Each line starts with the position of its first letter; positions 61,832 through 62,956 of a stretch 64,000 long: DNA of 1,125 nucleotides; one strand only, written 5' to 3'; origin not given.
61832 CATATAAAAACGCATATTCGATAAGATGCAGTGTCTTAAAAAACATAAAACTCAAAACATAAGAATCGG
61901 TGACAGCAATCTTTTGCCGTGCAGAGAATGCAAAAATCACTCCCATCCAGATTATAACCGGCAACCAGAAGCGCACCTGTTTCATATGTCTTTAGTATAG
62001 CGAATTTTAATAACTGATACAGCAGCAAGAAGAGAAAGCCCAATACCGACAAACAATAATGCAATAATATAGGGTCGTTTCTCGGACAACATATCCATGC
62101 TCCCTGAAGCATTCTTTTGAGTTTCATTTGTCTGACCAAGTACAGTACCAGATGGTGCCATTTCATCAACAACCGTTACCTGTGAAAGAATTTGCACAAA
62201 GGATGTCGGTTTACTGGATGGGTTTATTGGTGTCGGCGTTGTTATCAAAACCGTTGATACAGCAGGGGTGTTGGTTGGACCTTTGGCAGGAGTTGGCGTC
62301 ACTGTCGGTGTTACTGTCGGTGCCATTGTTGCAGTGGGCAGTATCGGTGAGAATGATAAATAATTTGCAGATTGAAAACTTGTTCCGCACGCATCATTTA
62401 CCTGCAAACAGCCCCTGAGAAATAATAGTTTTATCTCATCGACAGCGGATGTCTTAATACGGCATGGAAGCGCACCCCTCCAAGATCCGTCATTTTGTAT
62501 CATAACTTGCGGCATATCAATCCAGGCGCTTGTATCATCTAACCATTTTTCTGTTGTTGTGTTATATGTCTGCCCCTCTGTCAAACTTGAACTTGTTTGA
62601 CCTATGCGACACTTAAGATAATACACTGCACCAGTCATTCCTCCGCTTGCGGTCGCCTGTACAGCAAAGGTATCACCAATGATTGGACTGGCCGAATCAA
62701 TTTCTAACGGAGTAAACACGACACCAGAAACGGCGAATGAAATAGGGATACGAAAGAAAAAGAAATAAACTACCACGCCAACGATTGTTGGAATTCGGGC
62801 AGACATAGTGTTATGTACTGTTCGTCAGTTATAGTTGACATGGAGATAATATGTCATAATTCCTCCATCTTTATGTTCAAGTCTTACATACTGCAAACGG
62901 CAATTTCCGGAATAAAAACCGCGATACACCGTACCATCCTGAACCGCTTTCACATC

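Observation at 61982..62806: Pro/Thr-rich membrane-anchored surface protein as candidate O-glycosylation substrate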

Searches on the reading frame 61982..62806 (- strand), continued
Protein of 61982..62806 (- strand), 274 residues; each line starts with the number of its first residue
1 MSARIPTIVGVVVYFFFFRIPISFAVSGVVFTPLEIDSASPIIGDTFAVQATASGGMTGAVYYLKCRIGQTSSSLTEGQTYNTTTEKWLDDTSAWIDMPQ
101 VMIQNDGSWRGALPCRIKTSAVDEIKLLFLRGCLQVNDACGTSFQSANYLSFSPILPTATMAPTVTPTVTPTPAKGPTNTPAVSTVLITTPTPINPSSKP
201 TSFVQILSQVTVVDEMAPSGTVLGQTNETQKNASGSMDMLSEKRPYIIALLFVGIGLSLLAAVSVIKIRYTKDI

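Call 37: fold_search(model_id=the predicted structure, library=pdb)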
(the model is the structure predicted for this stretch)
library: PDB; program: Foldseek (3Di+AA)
matches with E <= 10: 1808; with E <= 0.001: 32
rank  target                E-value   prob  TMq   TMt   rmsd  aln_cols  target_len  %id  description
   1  8p4l_A                5.9e-05  1.00  0.22  0.13   9.9       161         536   10  Beta-N-acetylgalactosaminidase from Niabella aurantiaca (released 2024-01-17)
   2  3hrz_B                1.3e-04  1.00  0.25  0.29  27.8       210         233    8  Cobra Venom Factor (CVF) in complex with human factor B (released 2009-07-07)
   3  3frp_G                1.5e-04  1.00  0.27  0.33   6.9       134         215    7  Crystal Structure of Cobra Venom Factor, a Co-factor for C3- and C5 convertase CVFBb (released 2009-04-28)
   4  3l3o_B                2.8e-04  1.00  0.25  0.35   6.1       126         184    8  Staphylococcal Complement Inhibitor (SCIN) in complex with Human Complement Component C3c (released 2010-08-04)
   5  8k2j                  2.8e-04  1.00  0.25  0.15   9.4       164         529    7  Crystal structure of Group 3 Oligosaccharide/Monosaccharide-releasing beta-N-acetylgalactosaminidase NgaDssm, apo form (released 2024-04-24)
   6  2a74_B                3.1e-04  1.00  0.24  0.33   6.3       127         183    6  Human Complement Component C3c (released 2005-09-27)
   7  7p4l_B                4.6e-04  1.00  0.24  0.15   6.2       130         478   11  Crystal structure of the trimeric ectodomain of archaeal Fusexin1 (Fsx1) (released 2022-07-13)
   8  8k2h_A                4.9e-04  1.00  0.26  0.15   8.6       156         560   11  Crystal structure of Group 2Oligosaccharide/Monosaccharide-releasing beta-N-acetylhexosaminidase NgaAt from Arabidopsi (released 2024-04-24)
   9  3qs3_H                4.9e-04  1.00  0.25  0.34   7.6       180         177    9  Crystal structure of the biofilm forming subunit of the E. coli common pilus: donor strand complemented (DSC) EcpA (released 2012-02-22)
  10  8ovb_B                5.1e-04  1.00  0.25  0.11   6.2       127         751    8  Human Complement C3b in complex with Trypanosoma brucei ISG65. (released 2024-02-14)
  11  8enu_H                6.4e-04  1.00  0.26  0.10   6.0       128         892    7  Structure of the C3bB proconvertase in complex with lufaxin (released 2023-08-09)
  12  2wii_B                6.8e-04  1.00  0.27  0.10   6.0       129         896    7  Complement C3b in complex with factor H domains 1-4 (released 2009-06-09)
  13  2a73_B                7.2e-04  1.00  0.26  0.09   6.0       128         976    7  Human Complement Component C3 (released 2005-09-27)
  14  7tv9_B                7.2e-04  1.00  0.26  0.09   5.9       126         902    8  HUMAN COMPLEMENT COMPONENT C3B IN COMPLEX WITH APL-1030 (released 2022-03-30)
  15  2qki_E                7.2e-04  1.00  0.26  0.35   6.1       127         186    8  Human C3c in complex with the inhibitor compstatin (released 2007-08-14)
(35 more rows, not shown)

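Call 40: search_protein_families(library=pfam, alignment_id=A2, max_evalue=1)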
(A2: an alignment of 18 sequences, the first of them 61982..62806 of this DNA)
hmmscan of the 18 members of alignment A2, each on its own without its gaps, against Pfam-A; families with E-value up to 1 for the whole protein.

A. member 1, window:61982-62806:- (274 aa): 0 families

B. families by the number of members that match (of 18 scanned): 15 families
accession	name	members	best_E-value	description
PF06333.17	Med13_C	3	2.6e-05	Mediator complex subunit 13 C-terminal domain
PF21605.3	CRLF2-like_D2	2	0.029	Cytokine receptor-like factor 2-like, D2 domain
PF00932.25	LTD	1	1.7e-13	Lamin Tail Domain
PF06679.17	DUF1180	1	0.0086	Membrane protein FAM174-like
PF12191.14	stn_TNFRSF12A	1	0.026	Tumour necrosis factor receptor stn_TNFRSF12A_TNFR domain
PF17582.7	UL20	1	0.069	Cytomegalovirus UL20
PF11384.13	DUF3188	1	0.088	Protein of unknown function (DUF3188)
PF14018.11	DUF4234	1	0.13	Domain of unknown function (DUF4234)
PF07787.17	TMEM43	1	0.17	Transmembrane protein 43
PF05915.17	TMEM_230_134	1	0.18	Transmembrane proteins 230/134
PF23058.1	RBD_ZCCHC3_2nd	1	0.23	ZCCHC3, second RNA-binding domain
PF23148.1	Gp77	1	0.42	Podophage GP4 fiber-tail adaptor protein gp77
PF19085.6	Choline_bind_2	1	0.47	Choline-binding repeat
PF07267.16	Nucleo_P87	1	0.63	Nucleopolyhedrovirus capsid protein P87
PF15324.11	TALPID3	1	0.71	Hedgehog signalling target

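Call 56: find_encoding_contigs(protein=window:61982-62806:-, flank=10000, max_places=1)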
Protein window:61982-62806:- (274 aa): 2 contigs read that carry it; 1 place shown.
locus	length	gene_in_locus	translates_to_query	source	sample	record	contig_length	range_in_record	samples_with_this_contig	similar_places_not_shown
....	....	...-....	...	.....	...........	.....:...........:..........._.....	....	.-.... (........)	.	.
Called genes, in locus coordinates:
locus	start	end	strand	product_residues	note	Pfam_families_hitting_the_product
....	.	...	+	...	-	?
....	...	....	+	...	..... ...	-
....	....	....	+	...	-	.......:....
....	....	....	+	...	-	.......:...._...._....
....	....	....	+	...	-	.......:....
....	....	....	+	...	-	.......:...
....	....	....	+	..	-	-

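Call 62: find_encoding_contigs(protein=P0029, flank=10000, max_places=1)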
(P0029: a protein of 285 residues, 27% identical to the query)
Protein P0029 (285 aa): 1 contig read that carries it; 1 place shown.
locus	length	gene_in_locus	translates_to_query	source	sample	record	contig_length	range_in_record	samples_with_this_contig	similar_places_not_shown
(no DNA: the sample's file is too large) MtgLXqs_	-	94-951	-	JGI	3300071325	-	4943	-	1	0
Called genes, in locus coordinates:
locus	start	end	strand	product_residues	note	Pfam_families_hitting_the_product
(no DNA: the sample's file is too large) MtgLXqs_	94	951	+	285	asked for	-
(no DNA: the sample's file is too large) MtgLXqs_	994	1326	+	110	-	PF04892:VanZ-LLP1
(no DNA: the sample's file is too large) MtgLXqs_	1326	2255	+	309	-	PF00188:CAP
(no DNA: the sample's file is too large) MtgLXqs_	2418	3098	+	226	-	PF02834:LigT_PEase, PF13563:2_5_RNA_ligase2, PF02834:LigT_PEase (weak)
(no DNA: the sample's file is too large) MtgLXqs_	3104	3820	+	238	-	PF00483:NTP_transferase, PF12804:NTP_transf_3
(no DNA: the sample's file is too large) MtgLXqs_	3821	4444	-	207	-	PF01746:tRNA_m1G_MT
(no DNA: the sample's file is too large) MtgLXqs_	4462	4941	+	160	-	?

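Call 63: find_encoding_contigs(protein=P0019, flank=10000, max_places=1)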
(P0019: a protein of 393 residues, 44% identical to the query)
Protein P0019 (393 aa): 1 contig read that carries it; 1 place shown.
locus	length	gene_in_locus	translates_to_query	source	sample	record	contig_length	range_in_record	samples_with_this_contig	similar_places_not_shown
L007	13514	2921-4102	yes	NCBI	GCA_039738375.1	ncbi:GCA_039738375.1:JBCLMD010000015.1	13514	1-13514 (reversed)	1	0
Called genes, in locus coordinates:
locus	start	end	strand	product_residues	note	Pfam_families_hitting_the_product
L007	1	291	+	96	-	?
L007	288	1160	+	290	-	PF18075:FtsX_ECD, PF02687:FtsX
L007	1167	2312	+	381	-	PF01551:Peptidase_M23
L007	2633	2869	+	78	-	-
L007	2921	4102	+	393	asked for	-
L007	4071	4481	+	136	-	PF02367:TsaE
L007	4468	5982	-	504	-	-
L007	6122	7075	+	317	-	PF04321:RmlD_sub_bind, PF05368:NmrA, PF01073:3Beta_HSD, PF01370:Epimerase, PF02719:Polysacc_synt_2, PF03435:Sacchrp_dh_NADP (weak), PF13460:NAD_binding_10, PF16363:GDP_Man_Dehyd, +1 more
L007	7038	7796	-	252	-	PF01996:F420_ligase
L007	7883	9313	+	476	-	-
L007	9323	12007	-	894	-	PF07517:SecA_DEAD, PF01043:SecA_PP_bind, PF21090:P-loop_SecA, PF00271:Helicase_C (faint), PF21090:P-loop_SecA, PF07516:SecA_SW, PF02810:SEC-C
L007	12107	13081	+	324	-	-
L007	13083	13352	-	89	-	-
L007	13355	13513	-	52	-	?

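Call 67: find_related_loci(query=A4, collection=genome_contigs, flank=10000)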
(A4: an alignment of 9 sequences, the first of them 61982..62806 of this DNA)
Query A4 (274 aa) in genome_contigs; peptide patterns used: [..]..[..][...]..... (x = any residue, [..] = any of these).
25 stretches matched a pattern; 5 encode a relative of the query (tblastn E <= 1e-3); 5 distinct loci.
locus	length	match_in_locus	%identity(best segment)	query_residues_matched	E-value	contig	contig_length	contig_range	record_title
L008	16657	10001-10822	49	1-272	1e-63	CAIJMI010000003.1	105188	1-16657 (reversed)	Candidatus Gottesmanbacteria bacterium isolate LaPlata-b_bin-0620 genome assembly, contig: bin-0620:3/5, whole genome sh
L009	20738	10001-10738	52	27-272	2e-63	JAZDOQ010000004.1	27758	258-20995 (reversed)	MAG: Candidatus Gottesmanbacteria bacterium isolate MEGAHIT-group-0.784 k141_19245147, whole genome shotgun sequence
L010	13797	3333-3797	48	5-156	2e-47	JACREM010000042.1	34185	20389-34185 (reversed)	MAG: Candidatus Gottesmanbacteria bacterium isolate NC_groundwater_1699_Pr3_B-0.1um_43_117 SR-2_scaffold_141_1418909, wh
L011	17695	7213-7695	46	4-160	5e-48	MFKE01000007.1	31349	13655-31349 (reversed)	MAG: Candidatus Gottesmanbacteria bacterium RIFOXYB1_FULL_47_11 rifoxyb1_full_scaffold_1345, whole genome shotgun sequen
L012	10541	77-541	34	8-174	2e-24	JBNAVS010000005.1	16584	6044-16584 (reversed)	MAG: Microgenomates group bacterium isolate Kamch4342-D-MF-044 bin36_IDBA_re-assembly_contigs.fa-5, whole genome shotgun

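Call 79: list_cluster_members(proteins=[P0001])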
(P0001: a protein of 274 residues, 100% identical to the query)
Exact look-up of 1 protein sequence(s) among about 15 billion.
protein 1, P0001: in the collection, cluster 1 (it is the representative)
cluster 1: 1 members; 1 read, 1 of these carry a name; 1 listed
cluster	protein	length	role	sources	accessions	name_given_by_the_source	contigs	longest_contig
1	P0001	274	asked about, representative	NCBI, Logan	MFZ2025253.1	MAG: hypothetical protein WAV51_03155 [Microgenomates group bacterium]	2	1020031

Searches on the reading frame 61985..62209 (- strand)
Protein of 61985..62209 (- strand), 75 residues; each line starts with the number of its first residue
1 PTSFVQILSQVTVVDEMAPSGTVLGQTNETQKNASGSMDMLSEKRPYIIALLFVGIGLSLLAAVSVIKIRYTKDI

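Call 42: find_homologous_proteins(query=A3, max_evalue=0.01)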
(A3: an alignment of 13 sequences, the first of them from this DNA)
Query A3 (13 sequences) (75 aa, profile of the alignment): 3 proteins with E <= 0.01 among 1129 candidates.
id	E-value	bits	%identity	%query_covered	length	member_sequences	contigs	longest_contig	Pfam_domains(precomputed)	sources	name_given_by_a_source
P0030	5.1e-12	63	-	-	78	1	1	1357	-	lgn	-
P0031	1.6e-8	52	-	-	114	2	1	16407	PF06679.18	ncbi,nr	ncbi:MAG: DUF1180 domain-containing protein, partial [Candidatus Levybacteria bacterium]|nr:DUF1180 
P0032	5.3e-8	50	-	-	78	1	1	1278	-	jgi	jgi:hypothetical protein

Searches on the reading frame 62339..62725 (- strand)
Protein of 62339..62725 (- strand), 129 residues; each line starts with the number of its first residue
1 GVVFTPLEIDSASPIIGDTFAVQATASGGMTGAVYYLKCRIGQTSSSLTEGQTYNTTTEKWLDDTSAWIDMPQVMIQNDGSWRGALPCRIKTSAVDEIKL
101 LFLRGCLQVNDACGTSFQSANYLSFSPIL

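Call 52: search_protein_representatives(protein=window:62339-62725:-)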
Query: 129 residues. Proteins with E-value up to 0.001 (for the whole library): 119; up to 1e-10: 39; up to 1e-30: 8. The best 119 are listed.
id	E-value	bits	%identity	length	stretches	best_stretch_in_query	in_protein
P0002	3.1e-46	173.0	62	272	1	3-127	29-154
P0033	7.4e-42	158.8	56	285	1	2-127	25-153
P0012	1.0e-40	155.1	57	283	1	2-128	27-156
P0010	2.3e-39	150.8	56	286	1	4-127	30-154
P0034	1.1e-37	145.3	54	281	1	5-127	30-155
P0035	4.8e-35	136.8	52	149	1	3-119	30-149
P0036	9.2e-33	129.4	46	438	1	2-128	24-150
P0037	5.1e-31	123.8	51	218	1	28-128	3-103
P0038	1.2e-29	119.4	45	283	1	6-128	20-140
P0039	5.6e-27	110.7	44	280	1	11-125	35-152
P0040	7.4e-27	110.3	44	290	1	8-124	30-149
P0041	1.1e-25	106.5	39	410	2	5-121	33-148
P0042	4.2e-24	101.4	40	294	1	5-125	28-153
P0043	5.8e-24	101.0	43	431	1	4-128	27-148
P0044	4.2e-22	95.0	33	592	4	15-98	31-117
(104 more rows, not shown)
